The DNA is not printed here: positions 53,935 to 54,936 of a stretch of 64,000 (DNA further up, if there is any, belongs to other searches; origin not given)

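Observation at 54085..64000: Distal end of a T6SS locus with a small SAM-methyltransferase-like gene in the effector position after VgrG-DUF4123, and a TPR-methyltransferase and LysM protein inside the locus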

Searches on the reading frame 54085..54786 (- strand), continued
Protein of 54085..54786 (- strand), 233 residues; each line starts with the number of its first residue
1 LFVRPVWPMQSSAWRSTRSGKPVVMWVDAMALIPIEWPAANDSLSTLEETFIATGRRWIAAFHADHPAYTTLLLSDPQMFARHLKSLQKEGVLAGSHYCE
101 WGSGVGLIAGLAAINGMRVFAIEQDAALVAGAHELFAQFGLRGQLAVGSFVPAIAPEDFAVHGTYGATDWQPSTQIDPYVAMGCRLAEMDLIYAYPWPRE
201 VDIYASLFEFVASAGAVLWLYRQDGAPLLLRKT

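Call 19: find_related_loci(query=A1, collection=genome_contigs, flank=10000)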
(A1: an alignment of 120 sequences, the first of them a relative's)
Query A1 (209 aa) in genome_contigs; peptide patterns used: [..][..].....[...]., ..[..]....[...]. (x = any residue, [..] = any of these).
599 stretches matched a pattern (row limit reached: there are more); 591 encode a relative of the query (tblastn E <= 1e-3); the best 80 are kept; 80 distinct loci.
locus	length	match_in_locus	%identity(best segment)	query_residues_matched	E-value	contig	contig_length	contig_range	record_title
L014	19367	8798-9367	49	20-209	1e-56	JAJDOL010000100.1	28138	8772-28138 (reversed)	MAG: Chromatiaceae bacterium isolate MASpbin.6 k141_2555102, whole genome shotgun sequence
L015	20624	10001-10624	45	4-208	5e-50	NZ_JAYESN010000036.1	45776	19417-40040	MAG: Lamprobacter sp. isolate SM2E assembly_contig_36, whole genome shotgun sequence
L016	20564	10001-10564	45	21-208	2e-45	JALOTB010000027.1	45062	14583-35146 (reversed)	MAG: Chromatiaceae bacterium isolate Prado222 scaffold_837, whole genome shotgun sequence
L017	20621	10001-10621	34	6-209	1e-29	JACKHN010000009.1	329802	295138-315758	MAG: Planctomycetaceae bacterium isolate HK-STAS-PLAN-19 HK-STAS-PLAN-19_9, whole genome shotgun sequence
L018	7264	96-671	37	5-201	4e-29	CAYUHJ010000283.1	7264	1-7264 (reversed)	MAG TPA_asm: uncultured Alcaligenaceae bacterium isolate binchicken_co311_143 genome assembly, contig: NODE_15639_length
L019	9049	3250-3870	32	6-208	1e-28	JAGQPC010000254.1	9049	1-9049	MAG: Planctomycetales bacterium isolate HKST-UBA30 2012-05-30_1_(paired)_contig_204044, whole genome shotgun sequence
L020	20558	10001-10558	37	6-197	7e-29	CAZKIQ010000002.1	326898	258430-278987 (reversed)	MAG TPA_asm: uncultured Alcaligenaceae bacterium isolate SRP287051_co1_48 genome assembly, contig: NODE_45_length_326898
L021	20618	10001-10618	33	6-208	5e-28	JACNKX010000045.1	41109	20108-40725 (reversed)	MAG: Planctomycetota bacterium isolate NIOZ-UU7 NIOZ-UU_NODE_939_length_41109_cov_12.6298, whole genome shotgun sequence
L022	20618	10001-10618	32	6-208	2e-27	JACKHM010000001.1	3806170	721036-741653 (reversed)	MAG: Planctomycetaceae bacterium isolate HK-STAS-PLAN-18 HK-STAS-PLAN-18_1, whole genome shotgun sequence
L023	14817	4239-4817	33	9-208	5e-27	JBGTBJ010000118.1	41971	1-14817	MAG: Pirellulaceae bacterium isolate JTS-AC94 k141_3518402, whole genome shotgun sequence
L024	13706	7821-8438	33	6-208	6e-27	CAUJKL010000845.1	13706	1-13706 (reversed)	MAG: Planctomycetota bacterium isolate KLAP164 genome assembly, contig: KLAP164_220800, whole genome shotgun sequence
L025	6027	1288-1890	35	4-209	5e-27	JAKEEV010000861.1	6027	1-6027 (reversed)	MAG: Planctomycetia bacterium isolate PMV_1_maxbin.004 PMV_1_maxbin.004.k101_798754, whole genome shotgun sequence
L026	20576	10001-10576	33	6-198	4e-26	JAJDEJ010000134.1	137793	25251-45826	MAG: Planctomycetaceae bacterium isolate OFTM354 OFTM354_133, whole genome shotgun sequence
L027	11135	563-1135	35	6-200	7e-26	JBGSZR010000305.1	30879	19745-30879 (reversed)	MAG: Gemmataceae bacterium isolate JTS-AC51 k141_3748104, whole genome shotgun sequence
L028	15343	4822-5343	37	19-197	5e-26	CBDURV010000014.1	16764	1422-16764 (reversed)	MAG TPA_asm: uncultured bacterium isolate SRR22302373_concoct_129 genome assembly, contig: ERZ25073596.908, whole genome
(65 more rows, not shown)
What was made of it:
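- Of the best 80, three are Chromatiaceae or Lamprobacter and most of the rest are PVC-group bacteria (call 19).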

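Call 24: find_related_loci(query=A2, collection=metagenome_contigs, flank=10000)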
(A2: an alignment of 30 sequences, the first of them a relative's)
Query A2 (209 aa) in metagenome_contigs; peptide patterns used: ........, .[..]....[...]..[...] (x = any residue, [..] = any of these).
32 stretches matched a pattern; 14 encode a relative of the query (tblastn E <= 1e-3); 14 distinct loci.
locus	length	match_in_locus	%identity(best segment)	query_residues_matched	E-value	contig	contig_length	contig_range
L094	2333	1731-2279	50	17-199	4e-59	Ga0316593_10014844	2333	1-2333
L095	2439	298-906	46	3-203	2e-55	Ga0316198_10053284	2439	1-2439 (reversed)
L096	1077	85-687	46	6-208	2e-57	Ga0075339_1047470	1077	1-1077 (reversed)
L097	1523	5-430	55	68-209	7e-49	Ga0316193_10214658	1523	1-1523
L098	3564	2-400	52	71-203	1e-41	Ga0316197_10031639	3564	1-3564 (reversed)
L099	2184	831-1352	38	27-201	1e-23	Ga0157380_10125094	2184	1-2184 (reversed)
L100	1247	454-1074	32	6-208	1e-22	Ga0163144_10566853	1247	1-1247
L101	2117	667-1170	35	38-209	6e-21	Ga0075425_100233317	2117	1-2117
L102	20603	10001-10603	31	6-208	2e-19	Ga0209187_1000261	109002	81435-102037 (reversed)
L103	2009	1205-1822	30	2-209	1e-17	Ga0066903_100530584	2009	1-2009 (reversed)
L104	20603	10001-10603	30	6-208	1e-19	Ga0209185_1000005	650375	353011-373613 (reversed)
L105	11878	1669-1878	34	51-126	7e-10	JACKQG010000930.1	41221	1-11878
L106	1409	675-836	35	73-126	3e-9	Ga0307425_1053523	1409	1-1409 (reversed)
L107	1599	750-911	35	73-126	4e-9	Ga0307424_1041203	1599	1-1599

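Call 25: predict_structure(alignment_id=A1)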
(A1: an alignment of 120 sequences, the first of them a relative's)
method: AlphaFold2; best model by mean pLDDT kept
length: 209 residues; sequences in the alignment: 120
mean_pLDDT: 92.9   pTM: 0.91
mean pLDDT of the five models: 92.9, 92.8, 92.5, 92.2, 92.0
residues with pLDDT >= 90: 168; 70-90: 33; 50-70: 6; < 50: 2
segments of 3 or more residues with pLDDT < 50: none
pLDDT, mean of each block of 10 residues (from residue 1): 75 94 98 95 86 97 97 96 98 97 96 98 95 85 77 93 97 93 96 95 96
secondary structure, 60 per line:
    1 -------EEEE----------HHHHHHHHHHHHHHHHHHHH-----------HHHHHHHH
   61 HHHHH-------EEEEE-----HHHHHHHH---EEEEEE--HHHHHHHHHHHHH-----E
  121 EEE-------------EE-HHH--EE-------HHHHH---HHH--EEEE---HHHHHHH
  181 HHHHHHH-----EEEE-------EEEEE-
elements in order: E8-11 H22-41 H53-65 E73-77 H83-90 E94-99 H102-114 E120-123 H154-158 E167-170 H174-187 E193-196 E204-208
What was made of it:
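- On Class I SAM-dependent methyltransferase: AF2 pLDDT 92.9 (call 25).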

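Call 26: find_encoding_contigs(protein=P0016, flank=10000, max_places=2)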
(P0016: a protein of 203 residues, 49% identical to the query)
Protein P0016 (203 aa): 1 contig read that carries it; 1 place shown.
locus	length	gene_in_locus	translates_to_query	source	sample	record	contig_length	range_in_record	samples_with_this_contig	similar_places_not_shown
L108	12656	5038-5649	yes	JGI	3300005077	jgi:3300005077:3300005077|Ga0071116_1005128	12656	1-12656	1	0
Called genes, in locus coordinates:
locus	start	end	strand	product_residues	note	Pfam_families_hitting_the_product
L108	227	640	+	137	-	PF02472:ExbD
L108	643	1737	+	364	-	-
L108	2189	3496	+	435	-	PF04052:TolB_N, PF26549:Tricorn_N (weak), PF00930:DPPIV_N (faint), PF26550:Tricorn_2nd, PF26549:Tricorn_N (weak), PF07676:PD40, PF26549:Tricorn_N, PF07676:PD40, +1 more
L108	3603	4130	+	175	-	PF00691:OmpA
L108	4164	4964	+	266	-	PF13428:TPR_14 (faint), PF16331:TolA_bind_tri, PF12895:ANAPC3 (faint), PF13512:TPR_18 (weak), PF13525:YfiO, PF13432:TPR_16, PF14559:TPR_19 (weak), PF13174:TPR_6 (weak), +3 more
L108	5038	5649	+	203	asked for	-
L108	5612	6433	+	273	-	-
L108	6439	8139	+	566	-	PF03797:Autotransporter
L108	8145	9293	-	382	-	PF01264:Chorismate_synt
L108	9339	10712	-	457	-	PF02321:OEP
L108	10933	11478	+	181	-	-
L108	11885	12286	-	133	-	PF01814:Hemerythrin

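Call 27: find_encoding_contigs(protein=P0013, flank=10000, max_places=2)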
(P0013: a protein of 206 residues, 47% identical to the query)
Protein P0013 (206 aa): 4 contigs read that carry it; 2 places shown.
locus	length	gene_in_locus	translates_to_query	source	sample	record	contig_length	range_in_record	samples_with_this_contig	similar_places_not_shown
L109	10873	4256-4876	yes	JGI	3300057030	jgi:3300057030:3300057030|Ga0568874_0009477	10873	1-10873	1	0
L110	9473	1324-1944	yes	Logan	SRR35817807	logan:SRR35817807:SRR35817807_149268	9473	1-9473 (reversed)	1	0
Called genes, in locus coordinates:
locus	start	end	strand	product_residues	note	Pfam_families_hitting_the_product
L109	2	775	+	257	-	?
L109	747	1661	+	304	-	PF00491:Arginase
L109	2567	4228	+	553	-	PF16697:Yop-YscD_cpl, PF00498:FHA, PF01464:SLT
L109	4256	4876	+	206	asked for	-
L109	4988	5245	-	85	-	-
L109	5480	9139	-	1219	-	PF00069:Pkinase, PF03109:ABC1 (faint), PF07714:PK_Tyr_Ser-Thr, PF13414:TPR_11 (faint), PF13428:TPR_14 (faint), PF07719:TPR_2 (faint), PF14853:Fis1_TPR_C (faint), PF03781:FGE-sulfatase, +1 more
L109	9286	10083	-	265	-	PF13672:PP2C_2, PF00481:PP2C (faint)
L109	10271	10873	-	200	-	?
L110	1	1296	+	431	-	?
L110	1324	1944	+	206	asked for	-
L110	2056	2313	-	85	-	-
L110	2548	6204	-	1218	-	PF00069:Pkinase, PF03109:ABC1 (faint), PF07714:PK_Tyr_Ser-Thr, PF13414:TPR_11 (faint), PF13428:TPR_14 (faint), PF07719:TPR_2 (faint), PF14559:TPR_19 (faint), PF03781:FGE-sulfatase, +1 more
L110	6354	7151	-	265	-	PF13672:PP2C_2, PF00481:PP2C (faint)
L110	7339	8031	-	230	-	PF09867:TagF_N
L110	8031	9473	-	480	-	?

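Call 29: fold_search(model_id=the predicted structure, library=pdb)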
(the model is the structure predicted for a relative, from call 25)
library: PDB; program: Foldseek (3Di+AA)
matches with E <= 10: 1976; with E <= 0.001: 382
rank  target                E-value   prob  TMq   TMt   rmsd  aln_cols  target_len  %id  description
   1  1y8c                  2.5e-06  1.00  0.49  0.42   4.8       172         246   12  Crystal structure of a S-adenosylmethionine-dependent methyltransferase from Clostridium acetobutylicum ATCC 824 (released 2004-12-28)
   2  8gdu                  4.0e-06  1.00  0.46  0.51   4.5       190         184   12  Crystal structure of a mutant methyl transferase from Methanosarcina acetivorans, Northeast Structural Genomics Consorti (released 2024-01-24)
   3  8z62_A                4.5e-06  1.00  0.38  0.22   6.1       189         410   13  Crystal structure of rRNA (uracil-C5)-methyltransferase from Pyrococcus horikoshii OT3 (released 2024-10-16)
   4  5bxy_A                5.4e-06  1.00  0.51  0.67   3.8       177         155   15  Crystal structure of RNA methyltransferase from Salinibacter ruber in complex with S-Adenosyl-L-homocysteine (released 2015-07-01)
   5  6zxv_B                5.4e-06  1.00  0.45  0.31   5.9       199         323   14  Structure of Archaeoglobus fulgidus Trm11 m2G10 tRNA methyltransferase enzyme bound to sinefungin (released 2020-09-23)
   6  2gpy_A                7.9e-06  1.00  0.51  0.56   5.1       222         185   12  Crystal structure of putative O-methyltransferase from Bacillus halodurans (released 2006-06-06)
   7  6zxw_G                7.9e-06  1.00  0.45  0.31   5.4       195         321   15  Structure of Archaeoglobus fulgidus Trm11-Trm112 m2G10 tRNA methyltransferase complex bound to sinefungin (released 2020-09-23)
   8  5e71                  8.4e-06  1.00  0.48  0.32   4.2       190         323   14  Crystal structure of the archaeal tRNA m2G/m22G10 methyltransferase (aTrm11) from Thermococcus kodakarensis (released 2016-07-06)
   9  5fad                  1.2e-05  1.00  0.49  0.62   4.4       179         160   11  SAH complex with aKMT from the hyperthermophilic archaeon Sulfolobus islandicus (released 2016-06-29)
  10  5bxy_B                1.4e-05  1.00  0.49  0.65   4.0       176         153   16  Crystal structure of RNA methyltransferase from Salinibacter ruber in complex with S-Adenosyl-L-homocysteine (released 2015-07-01)
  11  5zw3_B                1.4e-05  1.00  0.56  0.60   4.4       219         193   13  Crystal Structure of TrmR from B. subtilis (released 2018-07-11)
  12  6zxv_A                1.5e-05  1.00  0.43  0.29   5.5       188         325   15  Structure of Archaeoglobus fulgidus Trm11 m2G10 tRNA methyltransferase enzyme bound to sinefungin (released 2020-09-23)
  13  6zxy                  1.6e-05  1.00  0.49  0.33   4.3       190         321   15  Structure of Archaeoglobus fulgidus Trm11 m2G10 tRNA methyltransferase enzyme (released 2020-09-23)
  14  2hnk_A                1.6e-05  1.00  0.53  0.49   7.8       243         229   12  Crystal structure of SAM-dependent O-methyltransferase from pathogenic bacterium Leptospira interrogans (released 2007-09-04)
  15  5log_B                1.7e-05  1.00  0.54  0.52   4.7       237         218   11  Crystal Structure of SafC from Myxococcus xanthus bound to SAM (released 2017-06-21)
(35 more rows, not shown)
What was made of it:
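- On Class I SAM-dependent methyltransferase: Foldseek gives 382 hits at E<=1e-3 (call 29).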

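Call 31: search_protein_families(library=pfam, proteins=[window:54085-54714:-], max_evalue=10)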
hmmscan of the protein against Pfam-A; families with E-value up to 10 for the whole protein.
window:54085-54714:- (209 aa): 0 families

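Call 38: search_protein_families(library=ncbifam, proteins=[L012:6382-7872:+, L009:6344-7990:+, L012:5003-5500:+, L012:5768-6310:+, L007:6741-7787:-], max_evalue=0.01)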
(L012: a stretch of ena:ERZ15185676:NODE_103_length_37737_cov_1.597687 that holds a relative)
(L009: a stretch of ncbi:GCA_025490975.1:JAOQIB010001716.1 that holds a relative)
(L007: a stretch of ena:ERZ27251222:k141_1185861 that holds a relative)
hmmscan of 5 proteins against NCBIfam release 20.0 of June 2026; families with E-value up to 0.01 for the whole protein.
L012:6382-7872:+ (496 aa): 4 families
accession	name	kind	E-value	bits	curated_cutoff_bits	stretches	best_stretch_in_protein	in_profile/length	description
NF049868.1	FhaB_Rv0019c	equivalog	2.8e-09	37.2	125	1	26-89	77-139/158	FHA domain-containing protein FhaB/FipA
NF052573.1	HisKinEspAMyxo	equivalog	0.00015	20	1400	1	11-88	20-99/755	serine histidine kinase EspA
NF052403.1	ESX1TransRegEspM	equivalog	0.00062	18.7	550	1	36-102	29-94/367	ESX-1 type VII secretion system transcriptional regulator EspM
TIGR03354.1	VI_FHA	hypoth_equivalog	0.0065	16.3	120.25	1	35-84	22-73/420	type VI secretion system-associated FHA domain protein TagH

L009:6344-7990:+ (548 aa): 7 families
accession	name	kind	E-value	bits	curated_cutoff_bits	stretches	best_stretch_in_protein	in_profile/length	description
NF049868.1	FhaB_Rv0019c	equivalog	2.5e-16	60.1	125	1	19-106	65-152/158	FHA domain-containing protein FhaB/FipA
NF008050.0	PRK10783.1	equivalog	9.3e-15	53.9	508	1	371-540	98-250/457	murein transglycosylase D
NF052573.1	HisKinEspAMyxo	equivalog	4.4e-08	31.6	1400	1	43-107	48-113/755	serine histidine kinase EspA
NF033760.1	gliding_GltG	equivalog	6e-08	31.7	650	1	45-188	28-170/650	adventurous gliding motility protein GltG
NF041660.2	oxygluDhInhib_OdhI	equivalog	2.9e-07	30.4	200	1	31-106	49-121/130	oxoglutarate dehydrogenase inhibitor Odhl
TIGR03354.1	VI_FHA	hypoth_equivalog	3.5e-07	30.4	120.25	1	34-202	17-187/420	type VI secretion system-associated FHA domain protein TagH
NF052403.1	ESX1TransRegEspM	equivalog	0.0048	15.8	550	1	20-106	10-93/367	ESX-1 type VII secretion system transcriptional regulator EspM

L012:5003-5500:+ (165 aa): 1 family
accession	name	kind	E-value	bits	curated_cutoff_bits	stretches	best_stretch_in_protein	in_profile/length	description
NF033420.0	T6SS_PAAR_dom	equivalog_domain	4.3e-07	30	124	1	119-161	18-65/94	type VI secretion system PAAR protein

L012:5768-6310:+ (180 aa): 0 families

L007:6741-7787:- (348 aa): 0 families

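Call 39: search_protein_families(library=pfam, proteins=[L012:6382-7872:+, L009:6344-7990:+, L012:5003-5500:+, L012:5768-6310:+, L007:6741-7787:-], max_evalue=0.01)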
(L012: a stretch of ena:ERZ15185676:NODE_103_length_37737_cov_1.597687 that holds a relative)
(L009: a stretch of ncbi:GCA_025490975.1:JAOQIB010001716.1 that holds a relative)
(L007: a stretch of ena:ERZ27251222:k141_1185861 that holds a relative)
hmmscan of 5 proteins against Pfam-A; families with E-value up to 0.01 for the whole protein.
L012:6382-7872:+ (496 aa): 2 families
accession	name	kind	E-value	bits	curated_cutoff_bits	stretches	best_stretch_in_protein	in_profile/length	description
PF00498.31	FHA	-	1.5e-12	48.2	20.7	1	39-92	2-58/67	FHA domain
PF16697.10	Yop-YscD_cpl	-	1.8e-06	28.5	33.2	1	36-101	17-84/94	Inner membrane component of T3SS, cytoplasmic domain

L009:6344-7990:+ (548 aa): 3 families
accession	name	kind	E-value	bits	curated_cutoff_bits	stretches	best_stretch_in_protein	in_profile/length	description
PF00498.31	FHA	-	4.6e-17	62.7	20.7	1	44-106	2-67/67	FHA domain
PF01464.25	SLT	-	5e-16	58.8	21.3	1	387-500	9-110/117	Transglycosylase SLT domain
PF16697.10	Yop-YscD_cpl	-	4.7e-09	36.8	33.2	1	43-106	19-84/94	Inner membrane component of T3SS, cytoplasmic domain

L012:5003-5500:+ (165 aa): 1 family
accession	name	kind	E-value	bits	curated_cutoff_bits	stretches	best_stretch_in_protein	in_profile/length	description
PF05488.18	PAAR_motif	-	2.6e-10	40.8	27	1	116-165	4-52/70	PAAR motif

L012:5768-6310:+ (180 aa): 3 families
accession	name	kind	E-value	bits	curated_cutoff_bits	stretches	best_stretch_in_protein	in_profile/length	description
PF12385.14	Peptidase_C70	-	1.8e-12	47.8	19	1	7-144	11-125/141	Papain-like cysteine protease AvrRpt2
PF13529.12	Peptidase_C39_2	-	0.00031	21.8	24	1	7-143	3-143/143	Peptidase_C39 like family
PF24833.1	Rhabdo_glycop_CD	-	0.0029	18.1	27.2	1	49-115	58-121/124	Rhabdovirus spike glycoprotein G central domain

L007:6741-7787:- (348 aa): 0 families
